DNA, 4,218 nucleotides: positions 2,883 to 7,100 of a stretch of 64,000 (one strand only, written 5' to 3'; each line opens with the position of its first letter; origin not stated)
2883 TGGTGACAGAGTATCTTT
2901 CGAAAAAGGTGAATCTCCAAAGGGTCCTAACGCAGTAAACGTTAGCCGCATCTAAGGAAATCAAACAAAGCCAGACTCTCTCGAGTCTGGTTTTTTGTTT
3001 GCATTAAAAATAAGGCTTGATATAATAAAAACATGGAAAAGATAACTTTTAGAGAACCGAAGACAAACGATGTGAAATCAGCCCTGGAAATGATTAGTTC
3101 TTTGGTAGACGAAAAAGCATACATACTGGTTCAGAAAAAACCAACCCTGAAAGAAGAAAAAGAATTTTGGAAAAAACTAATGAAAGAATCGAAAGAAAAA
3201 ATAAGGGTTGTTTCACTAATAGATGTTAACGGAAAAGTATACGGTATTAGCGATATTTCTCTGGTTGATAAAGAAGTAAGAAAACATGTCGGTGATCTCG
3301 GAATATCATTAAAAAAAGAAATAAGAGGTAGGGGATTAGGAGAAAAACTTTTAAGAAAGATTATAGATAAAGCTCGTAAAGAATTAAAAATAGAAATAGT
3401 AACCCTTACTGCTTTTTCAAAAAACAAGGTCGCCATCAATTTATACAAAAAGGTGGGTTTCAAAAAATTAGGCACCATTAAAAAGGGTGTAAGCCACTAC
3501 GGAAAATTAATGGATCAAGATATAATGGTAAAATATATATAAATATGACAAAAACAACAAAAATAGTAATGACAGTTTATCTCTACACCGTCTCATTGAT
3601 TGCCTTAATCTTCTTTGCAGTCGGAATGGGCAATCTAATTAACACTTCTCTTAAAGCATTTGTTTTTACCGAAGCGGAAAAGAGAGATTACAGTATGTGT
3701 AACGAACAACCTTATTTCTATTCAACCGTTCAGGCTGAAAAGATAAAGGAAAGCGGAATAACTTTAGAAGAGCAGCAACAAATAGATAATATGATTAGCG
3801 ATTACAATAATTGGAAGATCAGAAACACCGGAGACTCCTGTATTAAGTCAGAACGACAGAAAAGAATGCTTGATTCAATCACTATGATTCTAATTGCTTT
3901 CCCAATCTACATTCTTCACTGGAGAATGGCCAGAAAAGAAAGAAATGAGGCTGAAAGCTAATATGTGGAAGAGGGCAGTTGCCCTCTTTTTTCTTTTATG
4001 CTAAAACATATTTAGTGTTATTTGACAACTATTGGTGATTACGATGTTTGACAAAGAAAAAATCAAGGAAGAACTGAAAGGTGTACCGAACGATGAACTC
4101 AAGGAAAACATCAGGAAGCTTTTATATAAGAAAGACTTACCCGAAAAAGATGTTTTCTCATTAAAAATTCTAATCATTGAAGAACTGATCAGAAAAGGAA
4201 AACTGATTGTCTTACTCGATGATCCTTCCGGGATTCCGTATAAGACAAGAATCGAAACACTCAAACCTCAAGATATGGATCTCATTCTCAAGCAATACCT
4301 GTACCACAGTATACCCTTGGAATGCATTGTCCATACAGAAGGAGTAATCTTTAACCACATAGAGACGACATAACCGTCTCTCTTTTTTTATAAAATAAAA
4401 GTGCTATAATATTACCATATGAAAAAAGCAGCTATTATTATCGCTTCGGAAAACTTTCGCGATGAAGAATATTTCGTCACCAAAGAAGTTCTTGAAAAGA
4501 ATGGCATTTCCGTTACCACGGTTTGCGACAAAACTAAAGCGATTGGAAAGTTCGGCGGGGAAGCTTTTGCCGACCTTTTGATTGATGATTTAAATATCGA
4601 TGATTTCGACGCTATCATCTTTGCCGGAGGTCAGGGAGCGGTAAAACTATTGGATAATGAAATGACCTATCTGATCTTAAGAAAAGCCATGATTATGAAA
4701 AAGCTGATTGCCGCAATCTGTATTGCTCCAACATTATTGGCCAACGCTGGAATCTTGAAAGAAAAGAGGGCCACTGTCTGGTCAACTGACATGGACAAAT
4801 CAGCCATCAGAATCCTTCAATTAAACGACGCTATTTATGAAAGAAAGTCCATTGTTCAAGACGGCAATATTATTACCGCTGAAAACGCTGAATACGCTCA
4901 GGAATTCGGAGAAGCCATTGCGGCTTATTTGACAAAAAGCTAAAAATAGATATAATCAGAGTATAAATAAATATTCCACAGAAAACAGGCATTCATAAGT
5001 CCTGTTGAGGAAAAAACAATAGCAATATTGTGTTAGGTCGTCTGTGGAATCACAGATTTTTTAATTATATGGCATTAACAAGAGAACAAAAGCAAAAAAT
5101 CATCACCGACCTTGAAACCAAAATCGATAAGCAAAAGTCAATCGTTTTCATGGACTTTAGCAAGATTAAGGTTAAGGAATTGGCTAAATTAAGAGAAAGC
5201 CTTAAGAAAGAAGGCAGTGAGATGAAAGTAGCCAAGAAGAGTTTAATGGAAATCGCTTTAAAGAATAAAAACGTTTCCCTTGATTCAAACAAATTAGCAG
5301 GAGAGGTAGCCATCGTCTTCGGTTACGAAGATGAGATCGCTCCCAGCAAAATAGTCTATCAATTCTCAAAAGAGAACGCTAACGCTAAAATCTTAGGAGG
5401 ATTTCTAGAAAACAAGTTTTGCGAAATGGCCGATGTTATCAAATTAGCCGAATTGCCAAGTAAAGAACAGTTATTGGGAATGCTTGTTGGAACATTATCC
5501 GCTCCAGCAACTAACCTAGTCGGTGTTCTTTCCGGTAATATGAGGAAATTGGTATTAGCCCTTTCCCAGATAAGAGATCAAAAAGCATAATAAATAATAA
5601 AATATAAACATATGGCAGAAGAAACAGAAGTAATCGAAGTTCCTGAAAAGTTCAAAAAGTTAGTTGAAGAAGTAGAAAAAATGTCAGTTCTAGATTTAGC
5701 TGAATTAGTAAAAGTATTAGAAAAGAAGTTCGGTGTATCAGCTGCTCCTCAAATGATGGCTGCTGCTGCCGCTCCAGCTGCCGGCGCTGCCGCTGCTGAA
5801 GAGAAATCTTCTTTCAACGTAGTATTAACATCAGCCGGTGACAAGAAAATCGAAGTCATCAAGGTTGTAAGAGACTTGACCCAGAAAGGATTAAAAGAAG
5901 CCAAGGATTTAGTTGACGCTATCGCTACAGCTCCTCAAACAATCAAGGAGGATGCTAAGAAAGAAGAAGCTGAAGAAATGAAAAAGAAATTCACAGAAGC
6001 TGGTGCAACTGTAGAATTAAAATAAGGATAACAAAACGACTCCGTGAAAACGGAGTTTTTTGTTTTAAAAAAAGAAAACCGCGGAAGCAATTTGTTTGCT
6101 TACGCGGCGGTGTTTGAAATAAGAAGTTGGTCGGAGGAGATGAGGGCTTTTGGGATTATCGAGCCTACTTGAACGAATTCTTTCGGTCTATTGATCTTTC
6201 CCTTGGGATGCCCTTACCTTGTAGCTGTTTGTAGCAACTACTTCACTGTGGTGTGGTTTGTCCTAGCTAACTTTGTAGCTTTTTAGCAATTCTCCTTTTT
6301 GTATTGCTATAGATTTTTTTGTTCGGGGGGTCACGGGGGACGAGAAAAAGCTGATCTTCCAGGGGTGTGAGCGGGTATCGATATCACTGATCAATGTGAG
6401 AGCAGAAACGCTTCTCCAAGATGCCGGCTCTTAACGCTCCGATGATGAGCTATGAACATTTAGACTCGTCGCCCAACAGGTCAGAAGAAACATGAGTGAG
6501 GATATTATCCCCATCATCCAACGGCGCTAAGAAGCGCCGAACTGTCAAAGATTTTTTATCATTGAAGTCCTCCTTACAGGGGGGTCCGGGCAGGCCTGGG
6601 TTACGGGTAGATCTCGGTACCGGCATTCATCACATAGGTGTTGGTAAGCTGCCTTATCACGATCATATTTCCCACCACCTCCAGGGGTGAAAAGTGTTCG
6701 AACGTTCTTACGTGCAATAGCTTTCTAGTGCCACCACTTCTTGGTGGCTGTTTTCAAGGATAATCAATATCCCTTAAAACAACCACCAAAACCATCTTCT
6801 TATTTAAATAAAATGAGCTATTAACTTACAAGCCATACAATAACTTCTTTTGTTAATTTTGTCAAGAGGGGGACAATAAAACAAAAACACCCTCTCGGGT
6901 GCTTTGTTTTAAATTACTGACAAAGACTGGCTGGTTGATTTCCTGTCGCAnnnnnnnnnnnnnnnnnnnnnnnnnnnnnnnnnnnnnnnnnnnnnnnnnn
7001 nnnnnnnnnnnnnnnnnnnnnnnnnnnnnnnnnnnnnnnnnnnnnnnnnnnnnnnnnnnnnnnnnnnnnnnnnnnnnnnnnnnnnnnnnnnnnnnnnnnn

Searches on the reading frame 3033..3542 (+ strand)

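Call 76: search_protein_families(library=pfam, proteins=[window:3033-3542:+], max_evalue=0.0001)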
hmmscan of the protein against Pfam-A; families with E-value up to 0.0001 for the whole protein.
window:3033-3542:+ (169 aa): 6 families
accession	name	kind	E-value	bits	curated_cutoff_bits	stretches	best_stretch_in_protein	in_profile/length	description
PF00583.31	Acetyltransf_1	-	3.3e-13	50.4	20.7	1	42-143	18-116/116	Acetyltransferase (GNAT) family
PF13508.13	Acetyltransf_7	-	3.8e-10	40.4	27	1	64-145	9-84/84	Acetyltransferase (GNAT) domain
PF13302.13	Acetyltransf_3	-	4.3e-10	40.9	25.4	1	4-144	2-138/138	Acetyltransferase (GNAT) domain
PF08445.16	FR47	-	1.2e-09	38.5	22.1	1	75-146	10-80/86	FR47-like protein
PF13420.13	Acetyltransf_4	-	4.5e-08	33.7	24.3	1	9-161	4-152/155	Acetyltransferase (GNAT) domain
PF13673.13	Acetyltransf_10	-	2.7e-07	31.1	23.6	1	61-148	34-112/128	Acetyltransferase (GNAT) domain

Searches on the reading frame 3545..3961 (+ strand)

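Call 76: search_protein_families(library=pfam, proteins=[window:3545-3961:+], max_evalue=0.0001)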
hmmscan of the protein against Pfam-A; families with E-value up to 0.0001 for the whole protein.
window:3545-3961:+ (138 aa): 1 family
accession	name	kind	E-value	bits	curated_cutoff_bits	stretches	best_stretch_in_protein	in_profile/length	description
PF18920.5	DUF5671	-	2e-08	34.7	28.4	0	105-135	42-70/132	Domain of unknown function (DUF5671)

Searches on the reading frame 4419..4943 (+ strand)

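Call 76: search_protein_families(library=pfam, proteins=[window:4419-4943:+], max_evalue=0.0001)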
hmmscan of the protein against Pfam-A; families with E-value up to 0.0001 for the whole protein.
window:4419-4943:+ (174 aa): 1 family
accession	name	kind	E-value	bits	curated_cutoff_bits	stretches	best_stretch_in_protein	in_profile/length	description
PF01965.30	DJ-1_PfpI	-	1.3e-32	113.4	26.6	1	2-168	1-163/165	DJ-1/PfpI family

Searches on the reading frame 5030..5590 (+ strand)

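Call 76: search_protein_families(library=pfam, proteins=[window:5030-5590:+], max_evalue=0.0001)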
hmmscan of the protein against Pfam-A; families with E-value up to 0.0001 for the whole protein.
window:5030-5590:+ (186 aa): 1 family
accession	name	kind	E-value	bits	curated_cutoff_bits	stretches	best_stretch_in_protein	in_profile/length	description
PF00466.25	Ribosomal_L10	-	6.6e-23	81.1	22.8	1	17-114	2-100/100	Ribosomal protein L10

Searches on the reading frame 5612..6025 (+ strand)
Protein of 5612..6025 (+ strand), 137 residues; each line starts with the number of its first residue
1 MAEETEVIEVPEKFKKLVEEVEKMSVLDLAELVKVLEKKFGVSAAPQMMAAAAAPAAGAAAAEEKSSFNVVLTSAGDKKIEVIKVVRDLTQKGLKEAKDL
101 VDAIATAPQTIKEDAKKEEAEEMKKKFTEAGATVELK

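Call 76: search_protein_families(library=pfam, proteins=[window:5612-6025:+], max_evalue=0.0001)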
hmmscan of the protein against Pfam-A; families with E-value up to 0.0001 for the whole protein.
window:5612-6025:+ (137 aa): 2 families
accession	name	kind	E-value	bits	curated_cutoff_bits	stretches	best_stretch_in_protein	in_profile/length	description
PF00542.24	Ribosomal_L12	-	1.2e-26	93.3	25.9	1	68-137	1-67/67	Ribosomal protein L7/L12 C-terminal domain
PF16320.10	Ribosomal_L12_N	-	8.3e-17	61.1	25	1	15-61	3-48/48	Ribosomal protein L7/L12 dimerisation domain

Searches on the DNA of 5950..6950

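Call 70: search_rna_families(source=window, start=5950, end=6950, threshold=evalue, max_evalue=1)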
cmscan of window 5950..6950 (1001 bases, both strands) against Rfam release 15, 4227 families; matches with E-value up to 1: 3.
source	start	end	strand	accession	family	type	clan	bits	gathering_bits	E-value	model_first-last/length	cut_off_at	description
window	6741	6787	-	RF03973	mir-5615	Gene; miRNA;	-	27.3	82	0.0056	1-61/61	no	mir-5615 microRNA precursor family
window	6008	6152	+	RF01743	leu-phe_leader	Cis-reg; leader;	-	21.4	70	0.8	1-162/162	no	leu/phe leader RNA from Lactococcus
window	6142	6227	-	RF02770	Ysr224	Gene; sRNA;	-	17.6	70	0.45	1-107/107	no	Yersinia sRNA 224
